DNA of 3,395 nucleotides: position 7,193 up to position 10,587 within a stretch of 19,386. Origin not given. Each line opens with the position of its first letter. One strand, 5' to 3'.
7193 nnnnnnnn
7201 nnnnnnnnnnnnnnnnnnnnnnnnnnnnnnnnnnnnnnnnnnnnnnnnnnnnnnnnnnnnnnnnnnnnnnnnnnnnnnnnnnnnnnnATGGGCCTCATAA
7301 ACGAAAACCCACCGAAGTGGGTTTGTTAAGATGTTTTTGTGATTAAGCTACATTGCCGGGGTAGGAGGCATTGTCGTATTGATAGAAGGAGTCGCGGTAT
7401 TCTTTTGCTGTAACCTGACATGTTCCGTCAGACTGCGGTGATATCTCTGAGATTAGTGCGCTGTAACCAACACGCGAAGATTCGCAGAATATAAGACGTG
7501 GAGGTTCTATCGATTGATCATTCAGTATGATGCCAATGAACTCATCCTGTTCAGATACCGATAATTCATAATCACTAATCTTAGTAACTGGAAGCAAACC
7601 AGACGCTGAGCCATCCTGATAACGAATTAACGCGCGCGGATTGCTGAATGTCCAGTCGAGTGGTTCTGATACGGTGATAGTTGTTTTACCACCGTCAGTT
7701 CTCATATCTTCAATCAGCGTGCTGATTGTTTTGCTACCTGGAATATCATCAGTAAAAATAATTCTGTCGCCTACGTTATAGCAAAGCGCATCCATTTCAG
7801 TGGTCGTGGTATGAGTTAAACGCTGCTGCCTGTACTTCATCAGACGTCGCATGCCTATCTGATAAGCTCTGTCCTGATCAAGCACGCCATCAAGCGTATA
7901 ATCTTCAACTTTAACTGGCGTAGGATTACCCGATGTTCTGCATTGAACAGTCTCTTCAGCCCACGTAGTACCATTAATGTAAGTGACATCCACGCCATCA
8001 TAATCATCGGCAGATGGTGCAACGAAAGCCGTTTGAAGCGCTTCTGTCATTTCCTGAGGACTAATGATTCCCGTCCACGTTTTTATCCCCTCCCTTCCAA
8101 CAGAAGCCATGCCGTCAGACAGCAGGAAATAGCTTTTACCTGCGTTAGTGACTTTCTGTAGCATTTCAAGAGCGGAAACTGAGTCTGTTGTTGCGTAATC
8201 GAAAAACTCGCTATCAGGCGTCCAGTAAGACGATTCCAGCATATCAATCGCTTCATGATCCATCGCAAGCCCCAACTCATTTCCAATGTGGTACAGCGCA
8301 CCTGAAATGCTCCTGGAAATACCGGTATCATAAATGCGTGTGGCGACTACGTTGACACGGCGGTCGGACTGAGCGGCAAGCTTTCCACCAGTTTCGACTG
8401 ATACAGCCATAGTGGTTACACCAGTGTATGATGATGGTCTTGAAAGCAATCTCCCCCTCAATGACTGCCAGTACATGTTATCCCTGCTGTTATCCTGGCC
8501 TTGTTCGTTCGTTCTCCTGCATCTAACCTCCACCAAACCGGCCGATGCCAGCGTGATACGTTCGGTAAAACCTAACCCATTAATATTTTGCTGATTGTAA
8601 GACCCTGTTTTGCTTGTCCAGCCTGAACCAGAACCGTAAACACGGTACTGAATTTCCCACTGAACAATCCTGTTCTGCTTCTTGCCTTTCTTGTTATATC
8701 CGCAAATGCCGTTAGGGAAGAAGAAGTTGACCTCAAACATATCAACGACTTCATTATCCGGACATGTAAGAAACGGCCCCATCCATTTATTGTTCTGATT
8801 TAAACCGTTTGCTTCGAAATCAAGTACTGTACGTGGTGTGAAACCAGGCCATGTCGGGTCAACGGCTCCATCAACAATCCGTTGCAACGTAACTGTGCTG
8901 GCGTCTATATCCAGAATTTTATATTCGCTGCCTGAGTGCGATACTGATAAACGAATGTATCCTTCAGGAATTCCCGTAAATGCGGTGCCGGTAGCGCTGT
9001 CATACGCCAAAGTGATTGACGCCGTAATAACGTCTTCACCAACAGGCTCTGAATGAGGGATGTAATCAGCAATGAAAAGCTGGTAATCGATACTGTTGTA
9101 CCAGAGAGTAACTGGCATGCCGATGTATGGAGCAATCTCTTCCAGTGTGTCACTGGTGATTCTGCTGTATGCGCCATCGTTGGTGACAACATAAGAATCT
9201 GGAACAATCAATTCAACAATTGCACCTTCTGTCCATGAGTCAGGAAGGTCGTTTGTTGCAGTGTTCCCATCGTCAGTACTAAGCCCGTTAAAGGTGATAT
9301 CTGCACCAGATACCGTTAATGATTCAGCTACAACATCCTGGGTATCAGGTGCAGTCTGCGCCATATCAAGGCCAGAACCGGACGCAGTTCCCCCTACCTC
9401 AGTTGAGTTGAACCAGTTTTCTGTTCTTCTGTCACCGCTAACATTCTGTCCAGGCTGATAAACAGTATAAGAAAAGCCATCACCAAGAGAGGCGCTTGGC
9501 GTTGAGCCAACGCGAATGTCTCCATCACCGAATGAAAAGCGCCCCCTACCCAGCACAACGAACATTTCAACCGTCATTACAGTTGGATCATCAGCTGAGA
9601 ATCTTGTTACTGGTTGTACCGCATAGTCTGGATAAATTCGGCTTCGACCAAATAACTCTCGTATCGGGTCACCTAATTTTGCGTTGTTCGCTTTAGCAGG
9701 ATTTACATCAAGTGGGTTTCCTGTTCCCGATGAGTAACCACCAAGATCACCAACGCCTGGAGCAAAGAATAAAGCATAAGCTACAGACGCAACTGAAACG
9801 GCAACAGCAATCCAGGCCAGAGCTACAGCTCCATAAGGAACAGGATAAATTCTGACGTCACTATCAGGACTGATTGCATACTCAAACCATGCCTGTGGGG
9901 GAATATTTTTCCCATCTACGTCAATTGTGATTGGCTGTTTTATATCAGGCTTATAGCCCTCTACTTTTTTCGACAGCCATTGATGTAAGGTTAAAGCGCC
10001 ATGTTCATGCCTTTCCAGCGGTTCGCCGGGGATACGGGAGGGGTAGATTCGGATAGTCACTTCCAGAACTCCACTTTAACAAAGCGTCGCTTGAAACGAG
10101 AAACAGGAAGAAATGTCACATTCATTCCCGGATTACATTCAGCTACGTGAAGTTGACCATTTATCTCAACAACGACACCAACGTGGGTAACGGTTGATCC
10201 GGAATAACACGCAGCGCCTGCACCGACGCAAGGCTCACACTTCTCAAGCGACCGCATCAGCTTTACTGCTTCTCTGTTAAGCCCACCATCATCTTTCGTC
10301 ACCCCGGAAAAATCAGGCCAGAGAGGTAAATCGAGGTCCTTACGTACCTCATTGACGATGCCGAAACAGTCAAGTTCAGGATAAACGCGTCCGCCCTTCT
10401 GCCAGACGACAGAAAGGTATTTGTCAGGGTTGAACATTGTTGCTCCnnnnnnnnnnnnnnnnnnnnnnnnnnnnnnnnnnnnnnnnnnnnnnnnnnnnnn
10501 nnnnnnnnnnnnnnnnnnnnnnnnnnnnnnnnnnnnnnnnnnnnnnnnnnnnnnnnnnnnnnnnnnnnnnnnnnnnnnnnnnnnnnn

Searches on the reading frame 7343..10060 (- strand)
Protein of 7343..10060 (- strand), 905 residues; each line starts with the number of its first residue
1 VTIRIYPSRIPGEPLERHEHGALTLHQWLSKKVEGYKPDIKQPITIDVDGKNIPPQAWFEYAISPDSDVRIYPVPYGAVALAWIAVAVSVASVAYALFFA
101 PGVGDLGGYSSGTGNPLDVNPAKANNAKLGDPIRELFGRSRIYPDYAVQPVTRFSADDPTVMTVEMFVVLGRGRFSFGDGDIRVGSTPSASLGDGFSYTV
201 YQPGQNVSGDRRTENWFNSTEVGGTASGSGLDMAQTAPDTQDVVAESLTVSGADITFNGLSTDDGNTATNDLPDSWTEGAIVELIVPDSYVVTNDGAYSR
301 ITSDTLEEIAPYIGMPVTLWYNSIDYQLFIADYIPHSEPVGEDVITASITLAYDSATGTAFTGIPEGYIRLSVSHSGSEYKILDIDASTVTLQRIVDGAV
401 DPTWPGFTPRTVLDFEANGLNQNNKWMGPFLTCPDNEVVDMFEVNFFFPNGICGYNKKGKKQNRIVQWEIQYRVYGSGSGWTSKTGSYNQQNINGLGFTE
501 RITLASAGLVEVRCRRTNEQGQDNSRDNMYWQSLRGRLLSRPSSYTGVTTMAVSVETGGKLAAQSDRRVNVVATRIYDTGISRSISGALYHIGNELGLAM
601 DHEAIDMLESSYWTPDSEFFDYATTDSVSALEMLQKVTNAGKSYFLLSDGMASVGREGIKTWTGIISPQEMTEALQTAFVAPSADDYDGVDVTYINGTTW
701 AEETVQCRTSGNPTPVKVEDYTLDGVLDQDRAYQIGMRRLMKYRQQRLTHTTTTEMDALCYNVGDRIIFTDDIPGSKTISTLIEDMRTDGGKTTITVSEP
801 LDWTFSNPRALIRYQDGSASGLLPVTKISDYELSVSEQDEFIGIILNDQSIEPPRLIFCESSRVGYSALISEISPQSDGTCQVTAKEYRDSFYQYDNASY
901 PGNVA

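Call 4: search_protein_families(library=pfam, proteins=[window:7343-10060:-], max_evalue=0.01)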
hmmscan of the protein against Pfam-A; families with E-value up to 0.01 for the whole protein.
window:7343-10060:- (905 aa): 2 families
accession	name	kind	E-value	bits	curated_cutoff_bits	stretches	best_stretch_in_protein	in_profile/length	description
PF24801.1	FNIII-A_GpJ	-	2.4e-12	47.5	27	1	436-535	23-121/126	Tip attachment protein J,FNIII-A domain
PF13550.12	Phage-tail_3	-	2.5e-05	24.7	23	1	681-775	60-152/164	Putative phage tail protein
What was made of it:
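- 7343..10060 (-): tipJ (905 aa), the lambda J-like tail tip protein and the first gene of the conserved backbone. PF24801 and PF13550 (call 4).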

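Call 64: search_protein_families(library=phrogs, proteins=[window:7343-10060:-], max_evalue=0.001)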
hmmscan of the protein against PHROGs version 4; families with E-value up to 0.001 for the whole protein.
window:7343-10060:- (905 aa): 3 families
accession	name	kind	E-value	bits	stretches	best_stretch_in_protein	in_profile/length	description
phrog_469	-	tail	6.6e-271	902.4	1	1-903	2-902/903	tail protein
phrog_23466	-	unknown function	3.4e-164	546.9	1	551-905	1-358/358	-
phrog_24367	-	unknown function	1.3e-09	38.2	1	76-207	85-211/408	-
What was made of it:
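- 7343..10060 (-): PHROG 469 matches at full length (call 64).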

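Call 66: find_related_loci(query=window:7346-10060:-, collection=genome_contigs, flank=10000)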
Query window:7346-10060:- (905 aa) in genome_contigs; peptide patterns used: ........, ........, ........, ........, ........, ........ (x = any residue, [..] = any of these).
94 stretches matched a pattern; 46 encode a relative of the query (tblastn E <= 1e-3); 45 distinct loci.
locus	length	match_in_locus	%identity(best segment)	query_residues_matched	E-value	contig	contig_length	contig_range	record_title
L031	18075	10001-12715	88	1-905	0e+0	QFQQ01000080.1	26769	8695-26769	MAG: Citrobacter freundii isolate S2_003_000_R2_13 S2_003_000_R2_scaffold_1577, whole genome shotgun sequence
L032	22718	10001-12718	78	1-905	0e+0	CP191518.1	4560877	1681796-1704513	Citrobacter sp. OP27 chromosome, complete genome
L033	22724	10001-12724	77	1-905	0e+0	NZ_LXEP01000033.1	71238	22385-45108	Buttiauxella gaviniae ATCC 51604 Sequence00033, whole genome shotgun sequence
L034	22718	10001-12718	78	1-905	0e+0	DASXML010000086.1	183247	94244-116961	MAG TPA_asm: Scandinavium sp. isolate SMAG_U5327 k141_475550, whole genome shotgun sequence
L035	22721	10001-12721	76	1-905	0e+0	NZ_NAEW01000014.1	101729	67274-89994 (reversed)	Citrobacter braakii strain ATCC 51113 CbraakiiATCC_L001_NODE_14_length_101729__21.8629, whole genome shotgun sequence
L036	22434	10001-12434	77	95-905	0e+0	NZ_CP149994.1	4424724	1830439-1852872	Dryocola sp. BD613 chromosome, complete genome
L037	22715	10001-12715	77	1-905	0e+0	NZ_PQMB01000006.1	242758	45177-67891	Citrobacter amalonaticus strain S646 scaffold6.1, whole genome shotgun sequence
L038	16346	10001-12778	55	1-905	0e+0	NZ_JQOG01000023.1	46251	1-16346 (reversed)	Pectobacterium odoriferum strain NCPPB 3839 contig_23, whole genome shotgun sequence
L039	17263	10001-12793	55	1-905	0e+0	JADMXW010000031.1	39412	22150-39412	Serratia marcescens strain 1001295B_180824_A7 NODE_31_length_39412_cov_27.9405, whole genome shotgun sequence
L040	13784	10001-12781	54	1-903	0e+0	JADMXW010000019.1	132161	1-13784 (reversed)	Serratia marcescens strain 1001295B_180824_A7 NODE_19_length_132161_cov_26.7961, whole genome shotgun sequence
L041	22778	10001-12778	54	1-902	0e+0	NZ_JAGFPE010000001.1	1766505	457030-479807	Candidatus Symbiopectobacterium sp. NZEC151 NODE_1_legth_1766601_cov_105.142059, whole genome shotgun sequence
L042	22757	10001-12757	63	1-905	0e+0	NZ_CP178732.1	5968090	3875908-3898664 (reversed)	Sodalis sp. RH21 chromosome, complete genome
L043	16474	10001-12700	51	3-901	0e+0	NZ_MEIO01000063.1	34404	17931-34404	Snodgrassella alvi strain WF3-3 1196083.65_jtg7180000001695r_7180000001696r, whole genome shotgun sequence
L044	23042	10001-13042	71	1-905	0e+0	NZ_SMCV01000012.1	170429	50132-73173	Raoultella sp. BIGb0138 Ga0304797_112, whole genome shotgun sequence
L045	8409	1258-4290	65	1-905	0e+0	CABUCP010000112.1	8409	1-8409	MAG TPA_asm: uncultured Klebsiella sp. isolate MGYG-HGUT-03882 genome assembly, contig: GUT_GENOME247084_112, whole geno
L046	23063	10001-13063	58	1-905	0e+0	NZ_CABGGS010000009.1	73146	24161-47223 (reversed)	Klebsiella spallanzanii isolate SB6411, whole genome shotgun sequence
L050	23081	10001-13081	56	1-905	0e+0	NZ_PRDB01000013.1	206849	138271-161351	Klebsiella michiganensis strain DSM 25444 contig_13, whole genome shotgun sequence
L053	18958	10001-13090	55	1-905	0e+0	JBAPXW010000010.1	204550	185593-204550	MAG: Leclercia sp. isolate MFD00208_ilm_asm_bin2 k127_287930, whole genome shotgun sequence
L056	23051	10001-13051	51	1-904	0e+0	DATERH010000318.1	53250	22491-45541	MAG TPA_asm: Buttiauxella sp. isolate SMAG_U9068 k141_268089, whole genome shotgun sequence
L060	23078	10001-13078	52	1-905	0e+0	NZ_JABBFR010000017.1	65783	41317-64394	Rosenbergiella gaditana strain S61 NODE_17_length_65783_cov_55.506499, whole genome shotgun sequence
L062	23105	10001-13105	53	1-905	0e+0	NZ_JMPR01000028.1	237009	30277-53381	Tatumella ptyseos ATCC 33301 GTPT.assembly.028, whole genome shotgun sequence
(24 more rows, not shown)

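Call 69: search_protein_families(library=pfam, proteins=[L031:14703-16031:-, L033:15355-16476:-, L042:15188-16444:-, L050:15831-16700:-, L053:16128-18521:-, L060:15892-16818:-, L036:14789-15823:+, L062:15077-16660:+, L046:15724-17223:-, L056:18048-19706:-], max_evalue=0.001)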
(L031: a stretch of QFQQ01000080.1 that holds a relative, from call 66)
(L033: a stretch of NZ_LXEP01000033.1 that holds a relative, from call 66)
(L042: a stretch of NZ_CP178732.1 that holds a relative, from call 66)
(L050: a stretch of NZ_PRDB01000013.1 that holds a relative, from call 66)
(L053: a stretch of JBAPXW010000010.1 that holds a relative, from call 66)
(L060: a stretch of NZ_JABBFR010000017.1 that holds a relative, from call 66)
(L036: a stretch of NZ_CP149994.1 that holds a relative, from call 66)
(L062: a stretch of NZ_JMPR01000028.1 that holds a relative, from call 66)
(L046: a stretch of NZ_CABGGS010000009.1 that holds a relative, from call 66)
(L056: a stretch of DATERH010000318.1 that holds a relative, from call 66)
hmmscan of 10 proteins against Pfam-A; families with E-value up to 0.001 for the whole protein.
L031:14703-16031:- (442 aa): 0 families

L033:15355-16476:- (373 aa): 1 family
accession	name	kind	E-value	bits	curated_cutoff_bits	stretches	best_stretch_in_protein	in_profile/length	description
PF01757.29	Acyl_transf_3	-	2.5e-28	99.5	31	1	35-352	2-324/326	Acyltransferase domain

L042:15188-16444:- (418 aa): 1 family
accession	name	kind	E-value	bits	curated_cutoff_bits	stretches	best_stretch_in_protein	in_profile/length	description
PF04932.20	Wzy_C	-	1e-08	35.6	31.7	1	215-346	4-143/149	O-Antigen ligase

L050:15831-16700:- (289 aa): 1 family
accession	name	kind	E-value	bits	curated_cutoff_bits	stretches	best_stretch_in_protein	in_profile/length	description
PF19749.4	DUF6236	-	8.6e-21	74.9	26.2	1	42-288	76-323/324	Family of unknown function (DUF6236)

L053:16128-18521:- (797 aa): 3 families
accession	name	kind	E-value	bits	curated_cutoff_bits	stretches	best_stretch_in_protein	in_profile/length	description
PF00535.33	Glycos_transf_2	-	1.1e-27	97.5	23.3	1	478-607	1-127/168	Glycosyl transferase family 2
PF10111.15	Glyco_tranf_2_2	-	3.4e-09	37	27.3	1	478-581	1-104/276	Glycosyltransferase like family 2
PF13641.12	Glyco_tranf_2_3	-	0.00039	20.9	27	1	477-583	3-111/230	Glycosyltransferase like family 2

L060:15892-16818:- (308 aa): 2 families
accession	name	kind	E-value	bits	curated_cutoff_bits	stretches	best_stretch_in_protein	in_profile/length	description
PF05704.18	Caps_synth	-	1.1e-21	77.9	24.5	1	45-185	41-188/278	Capsular polysaccharide synthesis protein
PF04488.21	Gly_transf_sug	-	1.1e-06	29.7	23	1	69-136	6-83/93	Glycosyltransferase sugar-binding region containing DXD motif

L036:14789-15823:+ (344 aa): 1 family
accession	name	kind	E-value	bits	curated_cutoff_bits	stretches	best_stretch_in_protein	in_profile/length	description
PF06662.19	C5-epim_C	-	1.7e-57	194.5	23.3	1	140-338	2-187/188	D-glucuronyl C5-epimerase C-terminus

L062:15077-16660:+ (527 aa): 0 families

L046:15724-17223:- (499 aa): 0 families

L056:18048-19706:- (552 aa): 10 families
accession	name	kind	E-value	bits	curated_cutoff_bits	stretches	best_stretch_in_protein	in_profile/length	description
PF13304.12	AAA_21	-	4e-25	90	27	1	99-449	1-304/304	AAA domain, putative AbiEii toxin, Type IV TA system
PF13175.12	AAA_15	-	6e-23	82.5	32.1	1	76-447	2-373/374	AAA ATPase domain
PF13476.12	AAA_23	-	5.3e-18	66.8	27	1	80-292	2-197/201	AAA domain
PF02463.25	SMC_N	-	3.2e-15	56.6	40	2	77-123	2-50/220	RecF/RecN/SMC N terminal domain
PF13555.12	AAA_29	-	2.1e-08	34.2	27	1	77-121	1-46/61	P-loop containing region of AAA domain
PF00005.33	ABC_tran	-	2e-07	32.1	25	1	97-142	11-58/137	ABC transporter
PF13514.12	AAA_27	-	2.5e-06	27.7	22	1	76-121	2-50/206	AAA domain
PF11398.14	DUF2813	-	6.4e-06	26.2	21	0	407-459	286-336/372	Protein of unknown function (DUF2813)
PF13173.12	AAA_14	-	7.9e-05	23.1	27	0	397-450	53-105/129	AAA domain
PF13245.12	AAA_19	-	0.00035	21.2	25.1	0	94-276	8-72/134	AAA domain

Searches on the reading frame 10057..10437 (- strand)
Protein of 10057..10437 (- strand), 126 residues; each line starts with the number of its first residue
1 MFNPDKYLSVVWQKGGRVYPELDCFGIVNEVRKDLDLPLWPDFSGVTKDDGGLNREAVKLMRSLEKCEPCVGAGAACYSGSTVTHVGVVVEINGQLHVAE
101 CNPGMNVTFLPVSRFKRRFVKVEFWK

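Call 4: search_protein_families(library=pfam, proteins=[window:10057-10437:-], max_evalue=0.01)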
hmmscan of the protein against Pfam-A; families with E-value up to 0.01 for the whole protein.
window:10057-10437:- (126 aa): 1 family
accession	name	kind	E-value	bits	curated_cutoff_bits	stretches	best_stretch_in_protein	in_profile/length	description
PF05257.22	CHAP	-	0.0082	17.1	26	0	68-102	45-81/81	CHAP domain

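Call 64: search_protein_families(library=phrogs, proteins=[window:10057-10437:-], max_evalue=0.001)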
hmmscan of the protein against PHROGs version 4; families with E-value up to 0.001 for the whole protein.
window:10057-10437:- (126 aa): 1 family
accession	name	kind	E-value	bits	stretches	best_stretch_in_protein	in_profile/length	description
phrog_329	-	tail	1.6e-12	47.5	1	5-126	543-655/949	minor tail protein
